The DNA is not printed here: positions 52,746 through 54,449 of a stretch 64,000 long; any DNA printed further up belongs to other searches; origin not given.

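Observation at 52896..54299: MtmB (monomethylamine methyltransferase) homolog without pyrrolysine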

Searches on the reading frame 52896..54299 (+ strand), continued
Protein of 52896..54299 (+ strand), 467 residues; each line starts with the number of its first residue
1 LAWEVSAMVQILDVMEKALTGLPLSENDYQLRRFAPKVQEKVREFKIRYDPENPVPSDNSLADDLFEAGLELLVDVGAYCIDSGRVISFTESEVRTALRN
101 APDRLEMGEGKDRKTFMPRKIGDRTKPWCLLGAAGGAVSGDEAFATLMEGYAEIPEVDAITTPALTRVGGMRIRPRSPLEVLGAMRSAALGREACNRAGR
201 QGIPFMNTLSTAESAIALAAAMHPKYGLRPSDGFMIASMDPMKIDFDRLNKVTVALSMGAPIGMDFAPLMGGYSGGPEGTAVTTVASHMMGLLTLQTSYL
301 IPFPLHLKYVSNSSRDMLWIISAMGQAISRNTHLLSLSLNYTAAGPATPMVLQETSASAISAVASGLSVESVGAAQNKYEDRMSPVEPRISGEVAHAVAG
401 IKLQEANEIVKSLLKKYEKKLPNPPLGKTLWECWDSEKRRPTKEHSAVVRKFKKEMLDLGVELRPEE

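Call 29: find_encoding_contigs(protein=P0081, flank=10000, max_places=1)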
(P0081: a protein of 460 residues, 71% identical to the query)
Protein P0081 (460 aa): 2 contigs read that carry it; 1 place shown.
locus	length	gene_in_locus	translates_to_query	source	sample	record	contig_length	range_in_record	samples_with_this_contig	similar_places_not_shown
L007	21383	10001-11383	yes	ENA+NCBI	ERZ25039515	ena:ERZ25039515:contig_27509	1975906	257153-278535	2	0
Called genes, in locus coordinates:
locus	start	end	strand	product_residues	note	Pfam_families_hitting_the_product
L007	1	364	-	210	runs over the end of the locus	PF02607:B12-binding_2, PF02310:B12-binding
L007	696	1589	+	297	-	PF00809:Pterin_bind, PF03599:CdhD (weak)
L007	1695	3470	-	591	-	PF18911:PKD_4, PF00801:PKD, PF22352:K319L-like_PKD, PF12911:OppC_N, PF00528:BPD_transp_1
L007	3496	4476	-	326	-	PF19300:BPD_transp_1_N, PF00528:BPD_transp_1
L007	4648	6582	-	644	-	PF00496:SBP_bac_5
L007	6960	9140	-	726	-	PF00989:PAS, PF08448:PAS_4 (weak), PF13426:PAS_9, PF08447:PAS_3 (weak), PF01590:GAF (weak), PF13185:GAF_2, PF01590:GAF, PF02518:HATPase_c, +1 more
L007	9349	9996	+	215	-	PF02607:B12-binding_2, PF02310:B12-binding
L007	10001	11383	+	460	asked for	PF05369:MtmB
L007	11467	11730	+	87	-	-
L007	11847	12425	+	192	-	PF05763:DUF835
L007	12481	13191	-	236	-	PF00702:Hydrolase, PF12710:HAD, PF13419:HAD_2, PF13242:Hydrolase_like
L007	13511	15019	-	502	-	PF06253:MTTB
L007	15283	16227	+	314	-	PF13354:Beta-lactamase2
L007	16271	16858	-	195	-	PF13412:HTH_24 (faint)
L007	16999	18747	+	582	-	PF14716:HHH_8, PF14520:HHH_5, PF14792:DNA_pol_B_palm (faint), PF14791:DNA_pol_B_thumb, PF02811:PHP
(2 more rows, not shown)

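Call 35: find_related_loci(query=A1, collection=genome_contigs, flank=10000)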
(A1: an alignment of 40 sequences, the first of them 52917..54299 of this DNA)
Query A1 (460 aa) in genome_contigs; peptide patterns used: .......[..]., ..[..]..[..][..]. (x = any residue, [..] = any of these).
94 stretches matched a pattern; 72 encode a relative of the query (tblastn E <= 1e-3); 69 distinct loci.
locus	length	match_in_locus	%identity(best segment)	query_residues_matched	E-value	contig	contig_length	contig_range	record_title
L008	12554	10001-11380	96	1-460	0e+0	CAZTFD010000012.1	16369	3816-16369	MAG TPA_asm: uncultured Thermoplasmata archaeon isolate binchicken_co364_9 genome assembly, contig: NODE_4109_length_163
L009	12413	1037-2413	82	1-459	0e+0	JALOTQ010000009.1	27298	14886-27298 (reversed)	MAG: Thermoplasmata archaeon isolate Prado237 scaffold_1615, whole genome shotgun sequence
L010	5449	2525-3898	81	2-459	0e+0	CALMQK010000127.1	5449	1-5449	MAG TPA_asm: uncultured euryarchaeote isolate ERR2868536_bin.126_CONCOCT_v1.1_MAG genome assembly, contig: ERZ841185.312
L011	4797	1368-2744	78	1-459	0e+0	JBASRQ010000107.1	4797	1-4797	MAG: Thermoplasmata archaeon isolate MFD13565_ilm_asm_bin2 k127_72921, whole genome shotgun sequence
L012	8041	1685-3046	78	1-454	0e+0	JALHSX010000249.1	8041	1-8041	MAG: Thermoplasmata archaeon isolate PFL9 seq_3452476, whole genome shotgun sequence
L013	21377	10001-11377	79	1-459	0e+0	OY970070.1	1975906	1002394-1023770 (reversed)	MAG: uncultured Thermoplasmata archaeon isolate MFD04408.bin.c.5 genome assembly, chromosome: 1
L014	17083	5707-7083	78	1-459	0e+0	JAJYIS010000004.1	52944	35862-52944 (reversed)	MAG: Thermoplasmata archaeon isolate DBS2-1.bin12 NODE_1007_length_52944_cov_1.230059, whole genome shotgun sequence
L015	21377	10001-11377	77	1-459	0e+0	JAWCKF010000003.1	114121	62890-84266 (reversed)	MAG: Thermoplasmata archaeon isolate JZ-2_201705_bins_126 JZ-2_201705_bins_126_scaffold_3, whole genome shotgun sequence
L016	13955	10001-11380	77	1-460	0e+0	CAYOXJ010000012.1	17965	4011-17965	MAG TPA_asm: uncultured Thermoplasmata archaeon isolate binchicken_co124_173 genome assembly, contig: NODE_1582_length_1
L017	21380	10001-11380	74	1-460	0e+0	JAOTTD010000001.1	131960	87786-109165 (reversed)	MAG: Thermoplasmata archaeon isolate 13_Jan_SF_Bin61 13_Jan_SF_Bin61_scaffold_5_c1, whole genome shotgun sequence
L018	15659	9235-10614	76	1-460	0e+0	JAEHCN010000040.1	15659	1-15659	MAG: Thermoplasmata archaeon isolate Hel0.bin85 NODE_9532_length_15659_cov_2.468903, whole genome shotgun sequence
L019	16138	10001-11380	73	1-460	0e+0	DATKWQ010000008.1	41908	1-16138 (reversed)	MAG TPA_asm: Thermoplasmata archaeon isolate SMAG_U14167 k141_2445208, whole genome shotgun sequence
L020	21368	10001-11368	75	1-456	0e+0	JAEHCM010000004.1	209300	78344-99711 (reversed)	MAG: Thermoplasmata archaeon isolate SG225.bin4 NODE_4_length_209300_cov_10.349173, whole genome shotgun sequence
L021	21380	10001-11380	73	1-460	0e+0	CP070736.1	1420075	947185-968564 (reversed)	MAG: Methanobacteriota archaeon isolate bin4 chromosome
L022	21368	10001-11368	75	1-456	0e+0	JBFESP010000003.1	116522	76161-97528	MAG: Thermoplasmata archaeon isolate Mix_mud06.2021.04.53 k141_635562_length_116522_cov_19.1848, whole genome shotgun se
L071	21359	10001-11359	73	8-460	0e+0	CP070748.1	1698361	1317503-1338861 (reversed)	MAG: Methanobacteriota archaeon isolate bin352 chromosome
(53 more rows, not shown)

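Call 37: search_protein_representatives(protein=window:52917-54299:+)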
Query: 460 residues. Proteins with E-value up to 0.001 (for the whole library): 984; up to 1e-10: 580; up to 1e-30: 223. The best 150 are listed.
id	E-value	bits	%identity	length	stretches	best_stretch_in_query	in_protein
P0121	5.7e-112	391.2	42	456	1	2-456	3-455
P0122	4.4e-107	375.1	40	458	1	3-454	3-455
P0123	1.5e-105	370.1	40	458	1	5-455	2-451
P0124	1.2e-104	367.1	40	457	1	1-455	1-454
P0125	8.2e-102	357.8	39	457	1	1-456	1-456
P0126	7.2e-97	341.5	38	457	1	3-454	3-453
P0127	2.8e-95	336.2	38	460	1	2-455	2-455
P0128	1.5e-93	330.5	38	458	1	1-457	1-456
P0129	1.2e-90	320.9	37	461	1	8-455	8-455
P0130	1.5e-90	320.6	39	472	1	6-454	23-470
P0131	9.0e-90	318.1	35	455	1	1-457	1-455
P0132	2.4e-88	313.4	36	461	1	4-457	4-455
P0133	1.6e-87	310.7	37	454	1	1-456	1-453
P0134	2.0e-87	310.3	38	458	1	3-456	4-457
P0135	2.2e-87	310.2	37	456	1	3-457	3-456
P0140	4.0e-83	296.2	38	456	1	1-456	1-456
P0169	2.8e-68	247.2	35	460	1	7-449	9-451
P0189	1.8e-62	228.1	30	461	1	4-457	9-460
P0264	3.9e-46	174.3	29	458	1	36-454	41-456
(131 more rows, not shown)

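Call 39: predict_structure(alignment_id=A1)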
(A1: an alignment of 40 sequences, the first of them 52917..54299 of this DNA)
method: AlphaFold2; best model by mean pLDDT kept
length: 460 residues; sequences in the alignment: 40
mean_pLDDT: 88.7   pTM: 0.91
mean pLDDT of the five models: 88.7, 81.2, 67.9, 66.6, 56.6
residues with pLDDT >= 90: 285; 70-90: 147; 50-70: 26; < 50: 2
segments of 3 or more residues with pLDDT < 50: none
pLDDT, mean of each block of 10 residues (from residue 1): 82 93 91 96 93 94 96 94 94 93 94 93 83 90 94 87 79 87 92 90 69 85 86 81 88 85 70 92 91 77 70 94 93 86 94 96 79 84 95 96 96 87 92 93 96 87
secondary structure, 60 per line:
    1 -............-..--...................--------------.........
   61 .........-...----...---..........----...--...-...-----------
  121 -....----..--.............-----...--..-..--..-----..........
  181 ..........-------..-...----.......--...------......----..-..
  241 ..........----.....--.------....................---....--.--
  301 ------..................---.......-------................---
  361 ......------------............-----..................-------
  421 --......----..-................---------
elements in order: H2-13 H19-37 H52-69 E71-73 E78-80 H84-93 E98-100 E107-109 E122-125 H134-146 E152-154 H171-190 H208-214 E226-231 H239-250 E255-259 H269-288 E292-295 H307-324 E328-334 H342-357 E361-366 H379-390 H396-413 H423-426 H436-451

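Call 43: fold_search(model_id=the predicted structure, library=pdb)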
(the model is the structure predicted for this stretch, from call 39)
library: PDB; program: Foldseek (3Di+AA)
matches with E <= 10: 1171; with E <= 0.001: 35
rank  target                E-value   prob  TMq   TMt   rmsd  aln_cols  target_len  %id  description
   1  1l2q                  3.4e-40  1.00  0.92  0.93   2.0       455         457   32  Crystal Structure of the Methanosarcina barkeri Monomethylamine Methyltransferase (MtmB) (released 2002-06-05)
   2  1tv2                  8.4e-40  1.00  0.93  0.94   1.8       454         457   31  Crystal structure of the hydroxylamine MtmB complex (released 2004-10-19)
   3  1nth                  1.0e-39  1.00  0.93  0.94   1.8       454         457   31  Crystal structure of the methanosarcina barkeri monomethylamine methyltransferase (MTMB) (released 2003-02-04)
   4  7xcm_A                2.7e-10  1.00  0.53  0.50  11.5       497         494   12  Crystal structure of sulfite MttB structure at 3.2 A resolution (released 2023-01-18)
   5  7xcl_A                4.2e-10  1.00  0.47  0.44  13.4       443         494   14  Crystal structure of trimethylamine methyltransferase MttB from Methanosarcina barkeri at 2.5 A resolution (released 2023-01-18)
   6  7xcm_C                1.6e-09  1.00  0.55  0.51  11.3       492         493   13  Crystal structure of sulfite MttB structure at 3.2 A resolution (released 2023-01-18)
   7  7xcn_A                2.2e-09  1.00  0.49  0.47  15.8       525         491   14  Crystal structure of the MttB-MttC complex at 2.7 A resolution (released 2023-01-18)
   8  2qne_A                3.5e-09  1.00  0.52  0.50  11.5       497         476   13  Crystal structure of putative methyltransferase (ZP_00558420.1) from Desulfitobacterium hafniense Y51 at 2.30 A resolu (released 2007-08-14)
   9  7xcl_C                1.1e-08  1.00  0.45  0.43  13.6       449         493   13  Crystal structure of trimethylamine methyltransferase MttB from Methanosarcina barkeri at 2.5 A resolution (released 2023-01-18)
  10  9yce_B                1.1e-08  1.00  0.51  0.50  13.3       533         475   12  Active site of MtgB, a glycine betaine methyltransferase from the MttB superfamily (released 2026-03-11)
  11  9yce_A                1.5e-08  1.00  0.51  0.49  13.4       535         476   12  Active site of MtgB, a glycine betaine methyltransferase from the MttB superfamily (released 2026-03-11)
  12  2qne_B                1.1e-07  1.00  0.50  0.48  13.9       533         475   13  Crystal structure of putative methyltransferase (ZP_00558420.1) from Desulfitobacterium hafniense Y51 at 2.30 A resolu (released 2007-08-14)
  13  4yyc                  8.9e-07  1.00  0.55  0.53  12.3       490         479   12  Crystal structure of trimethylamine methyltransferase from Sinorhizobium meliloti in complex with unknown ligand (released 2015-04-08)
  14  8t0v_A                1.2e-04  0.99  0.36  0.32  17.3       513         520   12  Closed state of lysine 5,6-aminomutase from Thermoanaerobacter tengcongensis (released 2024-07-03)
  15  2epn_A                1.4e-04  1.00  0.37  0.28  12.8       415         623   11  N-acetyl-B-D-glucosaminidase (GCNA) from Streptococcus gordonii (released 2008-03-11)
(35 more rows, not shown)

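Call 50: list_cluster_members(proteins=[P0264, P0189, P0169, P0121, P0122, P0123, P0124, P0125, P0140, P0128])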
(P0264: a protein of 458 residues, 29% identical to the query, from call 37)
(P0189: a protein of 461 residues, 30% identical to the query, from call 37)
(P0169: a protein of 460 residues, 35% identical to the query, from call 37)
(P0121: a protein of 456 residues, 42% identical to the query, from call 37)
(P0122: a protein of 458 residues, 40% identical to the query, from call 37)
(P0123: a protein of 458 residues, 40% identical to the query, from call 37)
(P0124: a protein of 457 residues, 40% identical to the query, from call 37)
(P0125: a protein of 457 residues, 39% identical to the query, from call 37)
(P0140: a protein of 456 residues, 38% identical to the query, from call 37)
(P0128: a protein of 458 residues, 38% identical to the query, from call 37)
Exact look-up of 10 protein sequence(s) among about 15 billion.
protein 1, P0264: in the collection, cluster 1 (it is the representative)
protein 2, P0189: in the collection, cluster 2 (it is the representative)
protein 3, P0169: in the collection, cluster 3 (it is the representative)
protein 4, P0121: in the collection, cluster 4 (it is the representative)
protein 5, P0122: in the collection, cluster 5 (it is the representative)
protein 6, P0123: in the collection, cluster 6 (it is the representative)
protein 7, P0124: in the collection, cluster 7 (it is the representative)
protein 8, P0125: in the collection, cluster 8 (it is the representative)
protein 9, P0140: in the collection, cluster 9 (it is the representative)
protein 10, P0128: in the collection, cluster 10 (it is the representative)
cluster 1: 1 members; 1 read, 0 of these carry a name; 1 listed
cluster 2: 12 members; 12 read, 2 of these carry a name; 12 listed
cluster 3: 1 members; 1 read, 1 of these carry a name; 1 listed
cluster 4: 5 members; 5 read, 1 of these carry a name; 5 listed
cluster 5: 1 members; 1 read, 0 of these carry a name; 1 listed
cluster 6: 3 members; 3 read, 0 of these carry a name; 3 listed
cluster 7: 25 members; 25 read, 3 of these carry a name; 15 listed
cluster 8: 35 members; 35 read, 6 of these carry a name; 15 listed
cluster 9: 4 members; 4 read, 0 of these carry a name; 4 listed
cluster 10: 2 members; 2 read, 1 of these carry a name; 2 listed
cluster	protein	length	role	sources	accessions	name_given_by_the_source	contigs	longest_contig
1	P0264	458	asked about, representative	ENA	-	-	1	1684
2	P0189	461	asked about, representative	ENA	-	-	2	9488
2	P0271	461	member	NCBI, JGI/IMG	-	methylamine--corrinoid protein Co-methyltransferase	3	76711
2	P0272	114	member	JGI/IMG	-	methylamine--corrinoid protein Co-methyltransferase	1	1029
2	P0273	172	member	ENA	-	-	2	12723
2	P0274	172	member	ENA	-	-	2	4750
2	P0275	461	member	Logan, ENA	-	-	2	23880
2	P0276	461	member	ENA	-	-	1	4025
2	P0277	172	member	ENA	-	-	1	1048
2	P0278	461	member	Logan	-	-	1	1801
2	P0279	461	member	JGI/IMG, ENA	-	-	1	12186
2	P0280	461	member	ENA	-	-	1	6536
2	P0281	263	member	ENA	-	-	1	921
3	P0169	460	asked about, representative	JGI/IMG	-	methylamine--corrinoid protein Co-methyltransferase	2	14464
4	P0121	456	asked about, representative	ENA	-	-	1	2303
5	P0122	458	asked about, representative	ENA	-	-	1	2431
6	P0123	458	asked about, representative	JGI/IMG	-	-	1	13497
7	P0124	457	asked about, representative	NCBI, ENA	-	-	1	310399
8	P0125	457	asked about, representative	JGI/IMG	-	-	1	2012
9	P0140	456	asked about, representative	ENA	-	-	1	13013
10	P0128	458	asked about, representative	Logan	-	-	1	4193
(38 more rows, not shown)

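Call 65: find_encoding_contigs(protein=P0124, flank=8000, max_places=2)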
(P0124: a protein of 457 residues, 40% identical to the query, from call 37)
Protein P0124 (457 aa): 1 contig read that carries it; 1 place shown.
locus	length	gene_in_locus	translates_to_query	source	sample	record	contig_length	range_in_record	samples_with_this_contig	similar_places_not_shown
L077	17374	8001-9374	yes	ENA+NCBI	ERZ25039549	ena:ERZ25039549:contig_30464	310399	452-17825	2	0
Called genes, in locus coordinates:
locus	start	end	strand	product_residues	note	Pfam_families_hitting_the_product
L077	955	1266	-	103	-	-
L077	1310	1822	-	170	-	-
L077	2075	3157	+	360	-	PF05787:PhoX (faint), PF08450:SGL (faint), PF24684:Vgb_lyase (faint), PF25021:TEN_NHL (weak), PF06977:SdiA-regulated (faint), PF01436:NHL (faint), PF06739:SBBP (faint), PF25021:TEN_NHL, +1 more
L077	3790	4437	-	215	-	PF00440:TetR_N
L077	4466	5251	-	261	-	PF10920:DUF2705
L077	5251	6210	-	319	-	PF00005:ABC_tran, PF13191:AAA_16 (faint), PF13304:AAA_21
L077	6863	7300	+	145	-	PF13404:HTH_AsnC-type (weak), PF13412:HTH_24 (weak), PF01037:AsnC_trans_reg (weak)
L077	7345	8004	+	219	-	PF02607:B12-binding_2, PF02310:B12-binding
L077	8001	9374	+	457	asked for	PF05369:MtmB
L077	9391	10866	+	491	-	PF06253:MTTB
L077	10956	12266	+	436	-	PF00202:Aminotran_3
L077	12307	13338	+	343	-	PF14336:GLUCM-like_C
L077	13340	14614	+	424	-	-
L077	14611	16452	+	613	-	PF02730:AFOR_N, PF01314:AFOR_C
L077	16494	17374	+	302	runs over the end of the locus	PF00701:DHDPS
